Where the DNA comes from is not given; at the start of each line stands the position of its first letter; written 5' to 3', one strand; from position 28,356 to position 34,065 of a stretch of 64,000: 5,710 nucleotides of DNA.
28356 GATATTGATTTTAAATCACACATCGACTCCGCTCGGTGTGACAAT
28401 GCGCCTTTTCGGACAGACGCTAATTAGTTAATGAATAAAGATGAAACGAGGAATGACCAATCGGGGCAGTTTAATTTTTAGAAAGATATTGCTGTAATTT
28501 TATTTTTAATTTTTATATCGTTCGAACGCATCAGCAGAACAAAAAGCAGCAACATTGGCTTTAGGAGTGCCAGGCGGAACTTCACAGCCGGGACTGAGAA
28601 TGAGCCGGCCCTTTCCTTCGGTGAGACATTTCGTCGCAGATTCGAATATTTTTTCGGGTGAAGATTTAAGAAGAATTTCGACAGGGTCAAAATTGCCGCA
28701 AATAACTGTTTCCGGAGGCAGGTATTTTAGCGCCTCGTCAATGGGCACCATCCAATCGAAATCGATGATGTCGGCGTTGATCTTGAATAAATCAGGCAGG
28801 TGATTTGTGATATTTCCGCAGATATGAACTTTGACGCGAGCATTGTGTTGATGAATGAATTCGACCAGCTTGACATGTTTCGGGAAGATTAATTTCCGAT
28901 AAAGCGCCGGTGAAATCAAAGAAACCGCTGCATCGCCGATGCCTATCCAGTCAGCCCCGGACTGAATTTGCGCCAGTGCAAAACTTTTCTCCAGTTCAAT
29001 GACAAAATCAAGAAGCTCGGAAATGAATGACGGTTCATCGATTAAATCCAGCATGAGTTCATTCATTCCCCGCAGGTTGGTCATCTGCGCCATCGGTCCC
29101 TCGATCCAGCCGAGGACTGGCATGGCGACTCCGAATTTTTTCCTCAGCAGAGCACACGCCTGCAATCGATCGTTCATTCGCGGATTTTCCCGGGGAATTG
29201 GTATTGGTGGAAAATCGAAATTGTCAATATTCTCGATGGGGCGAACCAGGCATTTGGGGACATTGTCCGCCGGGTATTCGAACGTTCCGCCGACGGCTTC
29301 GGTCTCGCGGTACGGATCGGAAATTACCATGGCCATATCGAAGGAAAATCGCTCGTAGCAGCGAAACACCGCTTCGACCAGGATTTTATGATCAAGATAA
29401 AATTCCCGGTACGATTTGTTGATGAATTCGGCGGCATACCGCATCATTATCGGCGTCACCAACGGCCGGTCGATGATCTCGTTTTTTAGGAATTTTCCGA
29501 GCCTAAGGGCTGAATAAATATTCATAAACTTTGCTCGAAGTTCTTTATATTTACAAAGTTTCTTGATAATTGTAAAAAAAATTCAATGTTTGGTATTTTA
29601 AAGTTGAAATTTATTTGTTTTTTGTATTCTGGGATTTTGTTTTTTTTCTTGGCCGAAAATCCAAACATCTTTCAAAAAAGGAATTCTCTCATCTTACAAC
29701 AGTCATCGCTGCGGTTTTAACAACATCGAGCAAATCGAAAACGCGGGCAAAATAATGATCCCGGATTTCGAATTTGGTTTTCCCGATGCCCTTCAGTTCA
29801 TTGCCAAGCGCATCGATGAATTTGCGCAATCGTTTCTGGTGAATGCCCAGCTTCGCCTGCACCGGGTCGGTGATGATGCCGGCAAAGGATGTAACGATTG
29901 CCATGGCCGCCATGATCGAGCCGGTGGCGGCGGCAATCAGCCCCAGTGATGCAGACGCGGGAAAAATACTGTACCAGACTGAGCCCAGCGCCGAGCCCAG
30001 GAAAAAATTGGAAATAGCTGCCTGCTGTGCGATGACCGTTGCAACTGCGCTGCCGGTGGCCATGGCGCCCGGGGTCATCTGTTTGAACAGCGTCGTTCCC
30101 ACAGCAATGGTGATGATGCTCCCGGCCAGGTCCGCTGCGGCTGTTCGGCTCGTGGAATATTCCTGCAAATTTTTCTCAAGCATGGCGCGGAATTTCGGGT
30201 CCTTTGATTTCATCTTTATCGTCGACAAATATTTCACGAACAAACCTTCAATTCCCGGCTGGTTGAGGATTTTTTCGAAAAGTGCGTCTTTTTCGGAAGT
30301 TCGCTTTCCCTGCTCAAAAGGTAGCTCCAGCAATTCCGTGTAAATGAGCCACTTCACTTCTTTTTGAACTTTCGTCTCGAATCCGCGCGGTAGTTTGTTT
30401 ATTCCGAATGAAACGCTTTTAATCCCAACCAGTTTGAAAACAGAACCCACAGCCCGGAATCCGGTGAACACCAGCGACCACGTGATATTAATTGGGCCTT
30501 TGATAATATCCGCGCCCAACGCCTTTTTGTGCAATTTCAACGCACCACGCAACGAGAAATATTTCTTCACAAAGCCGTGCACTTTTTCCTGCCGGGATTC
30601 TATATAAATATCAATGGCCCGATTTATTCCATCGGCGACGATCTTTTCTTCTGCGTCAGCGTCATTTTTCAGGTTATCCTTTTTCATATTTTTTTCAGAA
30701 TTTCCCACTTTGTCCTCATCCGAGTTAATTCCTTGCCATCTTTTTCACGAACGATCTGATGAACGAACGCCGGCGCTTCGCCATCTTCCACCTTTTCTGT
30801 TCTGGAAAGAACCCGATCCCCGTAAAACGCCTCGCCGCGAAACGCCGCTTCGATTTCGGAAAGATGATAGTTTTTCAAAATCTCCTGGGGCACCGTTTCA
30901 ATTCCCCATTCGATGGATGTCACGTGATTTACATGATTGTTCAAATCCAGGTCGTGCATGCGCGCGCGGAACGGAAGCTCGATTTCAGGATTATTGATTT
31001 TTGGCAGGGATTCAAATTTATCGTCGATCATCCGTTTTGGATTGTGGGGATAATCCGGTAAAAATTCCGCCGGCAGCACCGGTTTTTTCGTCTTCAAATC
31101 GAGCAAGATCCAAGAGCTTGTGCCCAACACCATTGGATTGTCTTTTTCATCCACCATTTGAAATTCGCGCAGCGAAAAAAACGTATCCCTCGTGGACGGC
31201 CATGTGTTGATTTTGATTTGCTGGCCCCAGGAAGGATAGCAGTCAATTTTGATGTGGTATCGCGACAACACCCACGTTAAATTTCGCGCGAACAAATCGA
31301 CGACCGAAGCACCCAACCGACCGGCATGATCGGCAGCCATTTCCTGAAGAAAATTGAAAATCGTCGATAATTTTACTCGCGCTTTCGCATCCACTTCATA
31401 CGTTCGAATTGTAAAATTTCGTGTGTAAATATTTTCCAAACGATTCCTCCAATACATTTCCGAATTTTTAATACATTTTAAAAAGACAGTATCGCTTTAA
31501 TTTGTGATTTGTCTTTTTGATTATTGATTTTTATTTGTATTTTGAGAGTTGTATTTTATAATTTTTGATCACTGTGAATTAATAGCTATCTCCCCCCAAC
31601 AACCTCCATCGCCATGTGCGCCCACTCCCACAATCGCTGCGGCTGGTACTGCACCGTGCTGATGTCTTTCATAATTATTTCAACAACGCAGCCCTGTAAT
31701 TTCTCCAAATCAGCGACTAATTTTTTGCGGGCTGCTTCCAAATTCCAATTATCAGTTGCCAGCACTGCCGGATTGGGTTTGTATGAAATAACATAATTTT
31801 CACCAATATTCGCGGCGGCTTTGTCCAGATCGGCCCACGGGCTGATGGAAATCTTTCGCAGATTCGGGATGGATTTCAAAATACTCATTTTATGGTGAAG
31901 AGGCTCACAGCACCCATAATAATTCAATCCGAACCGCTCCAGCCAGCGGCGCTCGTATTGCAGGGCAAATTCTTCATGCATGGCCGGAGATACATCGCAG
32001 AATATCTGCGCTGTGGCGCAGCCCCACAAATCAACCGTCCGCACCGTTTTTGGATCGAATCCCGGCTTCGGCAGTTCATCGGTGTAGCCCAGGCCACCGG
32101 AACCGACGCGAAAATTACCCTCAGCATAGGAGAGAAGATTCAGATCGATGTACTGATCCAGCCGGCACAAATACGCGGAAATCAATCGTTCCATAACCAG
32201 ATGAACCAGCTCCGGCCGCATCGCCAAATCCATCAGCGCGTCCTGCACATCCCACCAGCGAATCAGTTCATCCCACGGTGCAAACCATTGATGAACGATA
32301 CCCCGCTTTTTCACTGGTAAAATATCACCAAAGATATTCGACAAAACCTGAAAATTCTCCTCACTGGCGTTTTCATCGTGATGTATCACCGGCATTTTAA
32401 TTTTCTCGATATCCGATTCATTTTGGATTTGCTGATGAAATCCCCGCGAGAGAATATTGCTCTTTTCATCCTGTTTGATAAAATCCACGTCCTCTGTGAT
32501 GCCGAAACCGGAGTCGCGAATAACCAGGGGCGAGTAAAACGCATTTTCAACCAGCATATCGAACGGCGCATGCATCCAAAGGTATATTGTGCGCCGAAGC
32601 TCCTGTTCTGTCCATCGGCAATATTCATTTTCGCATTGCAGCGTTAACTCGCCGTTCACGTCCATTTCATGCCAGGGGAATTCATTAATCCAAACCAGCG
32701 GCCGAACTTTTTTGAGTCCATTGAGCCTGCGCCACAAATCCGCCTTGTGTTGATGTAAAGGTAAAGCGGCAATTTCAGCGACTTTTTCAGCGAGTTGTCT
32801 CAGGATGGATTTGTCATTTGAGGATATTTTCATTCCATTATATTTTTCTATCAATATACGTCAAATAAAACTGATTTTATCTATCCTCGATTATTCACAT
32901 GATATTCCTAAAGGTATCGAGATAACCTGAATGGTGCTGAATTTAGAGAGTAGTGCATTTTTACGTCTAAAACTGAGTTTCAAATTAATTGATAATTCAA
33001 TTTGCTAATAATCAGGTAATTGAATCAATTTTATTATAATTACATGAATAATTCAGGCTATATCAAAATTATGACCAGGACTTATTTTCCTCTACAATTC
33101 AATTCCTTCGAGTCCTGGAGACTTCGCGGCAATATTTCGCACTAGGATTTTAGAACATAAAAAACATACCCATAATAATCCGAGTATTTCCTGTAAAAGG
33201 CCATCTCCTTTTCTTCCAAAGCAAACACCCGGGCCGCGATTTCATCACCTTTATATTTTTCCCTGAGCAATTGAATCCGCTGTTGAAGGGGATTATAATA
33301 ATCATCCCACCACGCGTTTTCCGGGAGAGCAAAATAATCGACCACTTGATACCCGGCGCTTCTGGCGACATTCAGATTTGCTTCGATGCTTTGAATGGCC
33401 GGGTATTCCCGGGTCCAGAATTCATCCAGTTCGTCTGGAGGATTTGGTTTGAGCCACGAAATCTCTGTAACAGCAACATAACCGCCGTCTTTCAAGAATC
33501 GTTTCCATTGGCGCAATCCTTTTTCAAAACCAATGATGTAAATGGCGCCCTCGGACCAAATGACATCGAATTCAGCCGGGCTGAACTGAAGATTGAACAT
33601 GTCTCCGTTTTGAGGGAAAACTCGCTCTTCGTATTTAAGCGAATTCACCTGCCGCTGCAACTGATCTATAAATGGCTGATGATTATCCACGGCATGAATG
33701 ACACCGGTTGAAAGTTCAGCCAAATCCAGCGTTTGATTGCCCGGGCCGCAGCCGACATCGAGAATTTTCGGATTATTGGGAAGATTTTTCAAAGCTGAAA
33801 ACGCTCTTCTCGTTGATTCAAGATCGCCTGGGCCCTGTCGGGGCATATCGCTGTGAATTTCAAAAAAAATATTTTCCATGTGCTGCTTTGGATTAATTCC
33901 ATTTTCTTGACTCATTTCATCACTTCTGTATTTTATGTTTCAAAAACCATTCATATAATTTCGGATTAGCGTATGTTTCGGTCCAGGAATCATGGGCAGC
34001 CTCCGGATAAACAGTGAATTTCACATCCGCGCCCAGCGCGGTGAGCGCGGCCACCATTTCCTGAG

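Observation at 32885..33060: Structured ~170-bp repeat element with terminal inverted repeats immediately upstream of a gene start (copy A)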

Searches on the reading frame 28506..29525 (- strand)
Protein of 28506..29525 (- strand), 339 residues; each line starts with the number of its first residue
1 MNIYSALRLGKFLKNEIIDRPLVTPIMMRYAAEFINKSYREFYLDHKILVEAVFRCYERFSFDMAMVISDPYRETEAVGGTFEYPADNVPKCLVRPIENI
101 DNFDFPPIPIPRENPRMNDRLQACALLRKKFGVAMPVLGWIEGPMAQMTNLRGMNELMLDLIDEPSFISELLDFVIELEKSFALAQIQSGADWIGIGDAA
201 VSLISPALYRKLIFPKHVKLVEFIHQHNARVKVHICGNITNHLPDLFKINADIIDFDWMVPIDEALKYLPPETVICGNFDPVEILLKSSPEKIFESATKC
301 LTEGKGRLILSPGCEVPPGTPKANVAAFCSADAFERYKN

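Call 51: search_protein_families(library=pfam, proteins=[window:28506-29525:-], max_evalue=0.00001)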
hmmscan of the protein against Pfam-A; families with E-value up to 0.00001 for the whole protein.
window:28506-29525:- (339 aa): 1 family
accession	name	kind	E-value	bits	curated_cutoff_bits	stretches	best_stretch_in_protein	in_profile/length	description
PF01208.23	URO-D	-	1.7e-62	211.9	23.9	1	8-331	5-342/346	Uroporphyrinogen decarboxylase (URO-D)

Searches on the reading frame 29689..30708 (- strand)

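Call 51: search_protein_families(library=pfam, proteins=[window:29689-30708:-], max_evalue=0.00001)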
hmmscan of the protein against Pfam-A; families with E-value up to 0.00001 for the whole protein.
window:29689-30708:- (339 aa): 1 family
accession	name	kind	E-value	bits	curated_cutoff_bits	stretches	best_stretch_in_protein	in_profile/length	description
PF20340.3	DUF6635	-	1.7e-47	162.2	27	2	175-330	113-264/272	Family of unknown function (DUF6635)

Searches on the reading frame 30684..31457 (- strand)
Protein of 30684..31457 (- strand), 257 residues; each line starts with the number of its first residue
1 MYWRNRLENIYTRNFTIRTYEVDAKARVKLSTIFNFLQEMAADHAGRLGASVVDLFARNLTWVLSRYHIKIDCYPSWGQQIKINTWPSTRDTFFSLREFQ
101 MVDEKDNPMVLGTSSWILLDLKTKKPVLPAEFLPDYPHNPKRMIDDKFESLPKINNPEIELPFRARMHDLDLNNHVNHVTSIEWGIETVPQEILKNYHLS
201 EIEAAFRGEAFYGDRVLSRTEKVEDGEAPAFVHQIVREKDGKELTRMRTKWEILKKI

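Call 51: search_protein_families(library=pfam, proteins=[window:30684-31457:-], max_evalue=0.00001)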
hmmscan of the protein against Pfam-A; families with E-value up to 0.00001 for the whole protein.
window:30684-31457:- (257 aa): 2 families
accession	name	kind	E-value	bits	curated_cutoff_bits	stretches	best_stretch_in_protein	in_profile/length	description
PF01643.23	Acyl-ACP_TE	-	2.3e-28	99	23.7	1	9-127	2-121/131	Acyl-ACP thioesterase N-terminal domain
PF20791.3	Acyl-ACP_TE_C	-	1.9e-17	63.7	21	1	159-252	8-100/101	Acyl-ACP thioesterase C-terminal domain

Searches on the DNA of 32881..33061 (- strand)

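Call 58: search_dna_similar(query=window:32881-33061:-, collection=plasmids, mode=distant, max_evalue=0.01, max_rows=10)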
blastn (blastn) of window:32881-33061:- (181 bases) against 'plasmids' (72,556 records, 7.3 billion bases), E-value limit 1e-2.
No match.

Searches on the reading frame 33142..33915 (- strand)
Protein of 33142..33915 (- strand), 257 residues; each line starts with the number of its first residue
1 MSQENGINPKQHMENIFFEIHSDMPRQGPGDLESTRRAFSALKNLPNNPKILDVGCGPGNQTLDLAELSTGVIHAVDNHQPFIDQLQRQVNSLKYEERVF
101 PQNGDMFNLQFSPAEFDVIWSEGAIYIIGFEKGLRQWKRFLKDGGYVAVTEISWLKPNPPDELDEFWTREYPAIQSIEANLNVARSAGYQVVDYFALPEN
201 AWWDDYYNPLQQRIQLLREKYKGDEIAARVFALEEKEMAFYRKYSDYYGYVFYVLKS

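Call 9: search_protein_families(library=pfam, proteins=[window:33142-33915:-])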
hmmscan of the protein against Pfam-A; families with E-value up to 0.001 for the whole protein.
window:33142-33915:- (257 aa): 7 families
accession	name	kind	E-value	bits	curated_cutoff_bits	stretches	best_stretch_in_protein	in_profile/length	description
PF13649.12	Methyltransf_25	-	1e-14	55.4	27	1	51-145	1-97/97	Methyltransferase domain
PF13847.12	Methyltransf_31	-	5.3e-14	52.6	27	1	48-210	4-141/145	Methyltransferase domain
PF08241.18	Methyltransf_11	-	5.9e-13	49.7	21.2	1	52-148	1-94/95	Methyltransferase domain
PF08242.18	Methyltransf_12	-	1.2e-07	32.8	30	1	52-146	1-97/98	Methyltransferase domain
PF01209.24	Ubie_methyltran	-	8.1e-06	25.8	20.1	1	47-156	47-158/233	ubiE/COQ5 methyltransferase family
PF01189.24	Methyltr_RsmB-F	-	3.1e-05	24.1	27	1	45-117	6-81/199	16S rRNA methyltransferase RsmB/F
PF13489.12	Methyltransf_23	-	7.7e-05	22.9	27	1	42-152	17-119/164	Methyltransferase domain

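Call 40: find_encoding_contigs(protein=window:33142-33915:-, flank=10000, max_places=6)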
Protein window:33142-33915:- (257 aa): 1 contig read that carries it; 1 place shown.
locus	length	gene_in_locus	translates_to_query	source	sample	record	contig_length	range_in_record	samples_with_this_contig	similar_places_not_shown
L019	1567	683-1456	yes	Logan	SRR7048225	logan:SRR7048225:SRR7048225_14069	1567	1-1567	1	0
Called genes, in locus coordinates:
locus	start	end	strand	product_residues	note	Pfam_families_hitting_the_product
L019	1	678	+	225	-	?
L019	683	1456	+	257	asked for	PF01209:Ubie_methyltran (weak), PF13847:Methyltransf_31, PF08241:Methyltransf_11, PF08242:Methyltransf_12, PF13649:Methyltransf_25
